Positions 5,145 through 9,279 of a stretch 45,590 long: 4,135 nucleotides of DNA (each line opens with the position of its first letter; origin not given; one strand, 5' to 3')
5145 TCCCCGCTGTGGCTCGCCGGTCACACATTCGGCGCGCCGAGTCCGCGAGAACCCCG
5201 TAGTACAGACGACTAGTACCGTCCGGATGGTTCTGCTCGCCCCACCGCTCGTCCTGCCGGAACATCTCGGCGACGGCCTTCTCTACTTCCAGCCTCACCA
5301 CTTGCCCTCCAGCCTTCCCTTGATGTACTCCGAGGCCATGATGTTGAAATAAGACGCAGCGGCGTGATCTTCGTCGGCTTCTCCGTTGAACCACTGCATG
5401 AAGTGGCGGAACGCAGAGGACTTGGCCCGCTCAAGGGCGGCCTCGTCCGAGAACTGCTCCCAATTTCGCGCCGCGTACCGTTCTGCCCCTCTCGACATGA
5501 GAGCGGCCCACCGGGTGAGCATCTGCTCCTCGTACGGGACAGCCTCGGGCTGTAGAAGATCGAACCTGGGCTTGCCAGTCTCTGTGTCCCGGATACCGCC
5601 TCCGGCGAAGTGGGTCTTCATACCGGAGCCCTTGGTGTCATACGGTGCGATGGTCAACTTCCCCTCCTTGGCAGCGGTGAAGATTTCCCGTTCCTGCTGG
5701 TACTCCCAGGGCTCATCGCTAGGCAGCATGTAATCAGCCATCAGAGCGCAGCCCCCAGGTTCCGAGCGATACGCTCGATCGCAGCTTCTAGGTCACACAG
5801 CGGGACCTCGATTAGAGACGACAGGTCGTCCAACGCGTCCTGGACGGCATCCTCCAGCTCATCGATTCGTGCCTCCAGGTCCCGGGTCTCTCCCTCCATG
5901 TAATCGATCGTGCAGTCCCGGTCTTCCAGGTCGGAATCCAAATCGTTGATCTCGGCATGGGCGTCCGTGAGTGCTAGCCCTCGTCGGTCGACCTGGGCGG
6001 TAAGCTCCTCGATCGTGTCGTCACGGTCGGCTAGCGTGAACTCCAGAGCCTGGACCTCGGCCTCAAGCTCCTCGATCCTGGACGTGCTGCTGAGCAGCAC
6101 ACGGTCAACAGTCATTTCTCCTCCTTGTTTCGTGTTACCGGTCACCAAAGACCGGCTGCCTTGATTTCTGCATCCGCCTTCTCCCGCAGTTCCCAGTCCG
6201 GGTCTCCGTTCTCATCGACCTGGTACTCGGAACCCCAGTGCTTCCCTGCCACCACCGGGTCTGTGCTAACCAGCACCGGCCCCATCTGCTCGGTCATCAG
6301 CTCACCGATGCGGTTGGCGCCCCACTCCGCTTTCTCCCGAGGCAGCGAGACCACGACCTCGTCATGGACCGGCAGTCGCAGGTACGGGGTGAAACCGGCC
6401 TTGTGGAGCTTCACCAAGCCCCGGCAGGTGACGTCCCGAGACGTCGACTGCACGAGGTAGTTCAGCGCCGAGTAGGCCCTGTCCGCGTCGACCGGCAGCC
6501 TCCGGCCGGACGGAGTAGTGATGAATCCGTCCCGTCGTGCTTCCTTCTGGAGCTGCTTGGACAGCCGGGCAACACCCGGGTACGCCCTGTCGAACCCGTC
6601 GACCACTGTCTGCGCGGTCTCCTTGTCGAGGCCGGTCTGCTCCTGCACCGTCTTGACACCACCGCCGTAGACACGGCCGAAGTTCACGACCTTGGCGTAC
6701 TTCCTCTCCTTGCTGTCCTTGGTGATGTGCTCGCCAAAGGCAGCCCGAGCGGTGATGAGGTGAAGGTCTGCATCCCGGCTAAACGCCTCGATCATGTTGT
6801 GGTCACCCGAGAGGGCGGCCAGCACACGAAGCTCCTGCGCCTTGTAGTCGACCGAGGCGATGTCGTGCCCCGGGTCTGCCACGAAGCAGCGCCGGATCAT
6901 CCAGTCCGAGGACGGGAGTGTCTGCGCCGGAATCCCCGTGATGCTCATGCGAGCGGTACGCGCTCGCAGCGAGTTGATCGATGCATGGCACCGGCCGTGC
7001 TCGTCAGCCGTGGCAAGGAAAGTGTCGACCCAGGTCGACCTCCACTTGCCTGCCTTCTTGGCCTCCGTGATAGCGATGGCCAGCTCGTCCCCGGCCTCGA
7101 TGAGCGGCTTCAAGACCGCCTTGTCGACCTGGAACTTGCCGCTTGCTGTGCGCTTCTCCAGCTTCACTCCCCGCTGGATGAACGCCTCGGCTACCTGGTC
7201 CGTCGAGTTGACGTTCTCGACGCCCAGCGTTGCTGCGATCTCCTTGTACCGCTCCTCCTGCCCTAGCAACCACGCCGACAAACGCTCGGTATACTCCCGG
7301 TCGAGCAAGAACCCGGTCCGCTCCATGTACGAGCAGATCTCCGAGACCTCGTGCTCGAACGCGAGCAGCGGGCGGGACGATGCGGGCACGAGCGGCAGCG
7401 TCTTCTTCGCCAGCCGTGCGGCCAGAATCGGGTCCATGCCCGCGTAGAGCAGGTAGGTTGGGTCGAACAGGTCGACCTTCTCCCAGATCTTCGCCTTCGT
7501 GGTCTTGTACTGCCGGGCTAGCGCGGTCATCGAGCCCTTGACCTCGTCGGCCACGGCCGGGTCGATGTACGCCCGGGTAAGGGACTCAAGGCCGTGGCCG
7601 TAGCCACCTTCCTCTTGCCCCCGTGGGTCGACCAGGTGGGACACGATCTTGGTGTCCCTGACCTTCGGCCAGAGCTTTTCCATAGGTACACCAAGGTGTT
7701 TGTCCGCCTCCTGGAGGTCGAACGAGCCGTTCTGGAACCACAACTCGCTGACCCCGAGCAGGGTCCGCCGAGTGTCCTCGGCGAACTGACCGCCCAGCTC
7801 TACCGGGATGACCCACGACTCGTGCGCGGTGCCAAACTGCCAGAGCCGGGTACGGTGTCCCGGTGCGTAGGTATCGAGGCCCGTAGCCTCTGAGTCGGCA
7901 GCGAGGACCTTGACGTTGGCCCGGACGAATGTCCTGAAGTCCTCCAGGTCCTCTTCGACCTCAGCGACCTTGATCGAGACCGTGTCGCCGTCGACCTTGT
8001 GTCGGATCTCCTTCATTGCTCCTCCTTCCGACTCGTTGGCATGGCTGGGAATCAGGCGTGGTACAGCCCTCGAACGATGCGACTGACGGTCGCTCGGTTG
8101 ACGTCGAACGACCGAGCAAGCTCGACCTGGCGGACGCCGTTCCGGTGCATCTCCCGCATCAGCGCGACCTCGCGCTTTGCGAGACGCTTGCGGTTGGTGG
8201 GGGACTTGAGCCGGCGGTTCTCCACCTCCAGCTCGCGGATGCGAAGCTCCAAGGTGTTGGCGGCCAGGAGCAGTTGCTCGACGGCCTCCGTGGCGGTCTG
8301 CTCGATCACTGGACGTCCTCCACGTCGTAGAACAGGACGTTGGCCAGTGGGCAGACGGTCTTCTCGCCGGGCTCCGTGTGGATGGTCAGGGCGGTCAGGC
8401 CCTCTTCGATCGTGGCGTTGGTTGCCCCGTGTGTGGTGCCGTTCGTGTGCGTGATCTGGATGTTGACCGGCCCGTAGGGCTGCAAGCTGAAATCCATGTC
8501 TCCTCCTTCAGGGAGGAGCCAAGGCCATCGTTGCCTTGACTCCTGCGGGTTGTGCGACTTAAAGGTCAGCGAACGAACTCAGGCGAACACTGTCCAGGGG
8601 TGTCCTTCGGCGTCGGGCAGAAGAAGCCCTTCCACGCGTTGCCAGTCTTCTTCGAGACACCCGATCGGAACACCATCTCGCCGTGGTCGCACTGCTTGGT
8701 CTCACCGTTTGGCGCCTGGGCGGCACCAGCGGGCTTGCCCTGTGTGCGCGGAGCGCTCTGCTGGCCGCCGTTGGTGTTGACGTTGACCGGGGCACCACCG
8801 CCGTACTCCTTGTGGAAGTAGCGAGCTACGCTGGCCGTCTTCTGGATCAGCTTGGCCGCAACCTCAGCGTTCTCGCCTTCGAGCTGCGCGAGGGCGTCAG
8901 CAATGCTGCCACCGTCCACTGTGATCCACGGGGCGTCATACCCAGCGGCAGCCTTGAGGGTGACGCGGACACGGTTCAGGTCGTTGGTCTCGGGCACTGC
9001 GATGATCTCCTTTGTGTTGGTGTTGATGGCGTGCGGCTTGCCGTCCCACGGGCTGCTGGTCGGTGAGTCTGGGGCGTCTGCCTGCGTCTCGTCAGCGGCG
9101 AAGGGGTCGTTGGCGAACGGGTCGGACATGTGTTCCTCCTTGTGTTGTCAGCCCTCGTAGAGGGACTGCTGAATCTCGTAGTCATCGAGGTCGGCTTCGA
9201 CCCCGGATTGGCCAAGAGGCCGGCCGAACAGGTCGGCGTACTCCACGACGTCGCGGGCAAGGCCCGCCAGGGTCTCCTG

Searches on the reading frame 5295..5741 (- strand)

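Call 11: search_protein_families(library=phrogs, proteins=[window:5295-5741:-])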
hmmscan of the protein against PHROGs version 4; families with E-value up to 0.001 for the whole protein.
window:5295-5741:- (148 aa): 6 families
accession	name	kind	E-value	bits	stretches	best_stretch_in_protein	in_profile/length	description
phrog_18716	-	unknown function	5.1e-14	53.5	1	37-137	3-93/114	-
phrog_19680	-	unknown function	1.1e-09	39.7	1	30-125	67-159/188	-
phrog_801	-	DNA, RNA and nucleotide metabolism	4.8e-07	30.7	1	53-121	103-162/476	dATP / dGTP pyrophosphohydrolase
phrog_11257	-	unknown function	1.7e-05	25.9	1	68-122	26-75/200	-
phrog_2252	-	lysis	1.7e-05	25.7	1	52-124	107-170/285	endolysin; inhibits RNA polymerase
phrog_16254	-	unknown function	0.00011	22.7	1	56-129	20-89/377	-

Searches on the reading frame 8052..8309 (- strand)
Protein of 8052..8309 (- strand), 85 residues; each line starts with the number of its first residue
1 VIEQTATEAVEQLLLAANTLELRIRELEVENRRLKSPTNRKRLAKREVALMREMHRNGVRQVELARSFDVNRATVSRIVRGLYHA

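Call 10: search_protein_families(library=phrogs, proteins=[window:8052-8309:-])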
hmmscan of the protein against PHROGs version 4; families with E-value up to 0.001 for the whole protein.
window:8052-8309:- (85 aa): 5 families
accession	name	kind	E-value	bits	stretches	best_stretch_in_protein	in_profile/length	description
phrog_517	-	DNA, RNA and nucleotide metabolism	1e-21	79.2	1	8-84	52-127/128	HTH DNA binding protein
phrog_6156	-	DNA, RNA and nucleotide metabolism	1.9e-06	28.4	1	35-83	178-226/261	endonuclease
phrog_20467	-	DNA, RNA and nucleotide metabolism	1.2e-05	26.2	1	42-82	62-102/112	HNH endonuclease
phrog_664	-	DNA, RNA and nucleotide metabolism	1.7e-05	25.8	1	29-80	69-122/210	DNA binding protein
phrog_3642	-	DNA, RNA and nucleotide metabolism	0.00081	20.3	0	42-81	6-44/79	HTH DNA binding protein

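Call 13: search_protein_families(library=pfam, proteins=[window:8052-8309:-], max_evalue=0.01)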
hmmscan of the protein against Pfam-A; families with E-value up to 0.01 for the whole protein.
window:8052-8309:- (85 aa): 9 families
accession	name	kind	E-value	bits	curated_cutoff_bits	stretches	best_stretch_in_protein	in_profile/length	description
PF25213.1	HVO_A0261_N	-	0.00013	22.3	35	1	45-82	11-48/86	HVO_A0261 N-terminal domain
PF01047.28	MarR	-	0.0002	21.6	24.6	1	56-84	15-43/59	MarR family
PF12802.13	MarR_2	-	0.00028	21.4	27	1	47-82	7-44/61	MarR family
PF02796.21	HTH_7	-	0.00028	21.4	23.8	1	40-79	2-42/45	Helix-turn-helix domain of resolvase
PF01381.28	HTH_3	-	0.0024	18.3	23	1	52-82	5-33/55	Helix-turn-helix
PF04218.19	CENP-B_N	-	0.0039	17.3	21.2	1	49-79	14-43/53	CENP-B N-terminal DNA-binding domain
PF13613.12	HTH_Tnp_4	-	0.0054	16.7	27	0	56-80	17-41/53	Helix-turn-helix of DDE superfamily endonuclease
PF13560.12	HTH_31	-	0.0063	17.2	27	0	51-83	9-39/64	Helix-turn-helix domain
PF09339.16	HTH_IclR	-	0.0097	16.1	22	0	55-82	15-42/52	IclR helix-turn-helix domain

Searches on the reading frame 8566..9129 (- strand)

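Call 10: search_protein_families(library=phrogs, proteins=[window:8566-9129:-])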
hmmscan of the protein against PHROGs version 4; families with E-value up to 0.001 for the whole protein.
window:8566-9129:- (187 aa): 1 family
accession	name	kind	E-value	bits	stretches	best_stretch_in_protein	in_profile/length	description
phrog_364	-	DNA, RNA and nucleotide metabolism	3.2e-44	152.4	1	3-186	5-185/188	ribonucleoside reductase class II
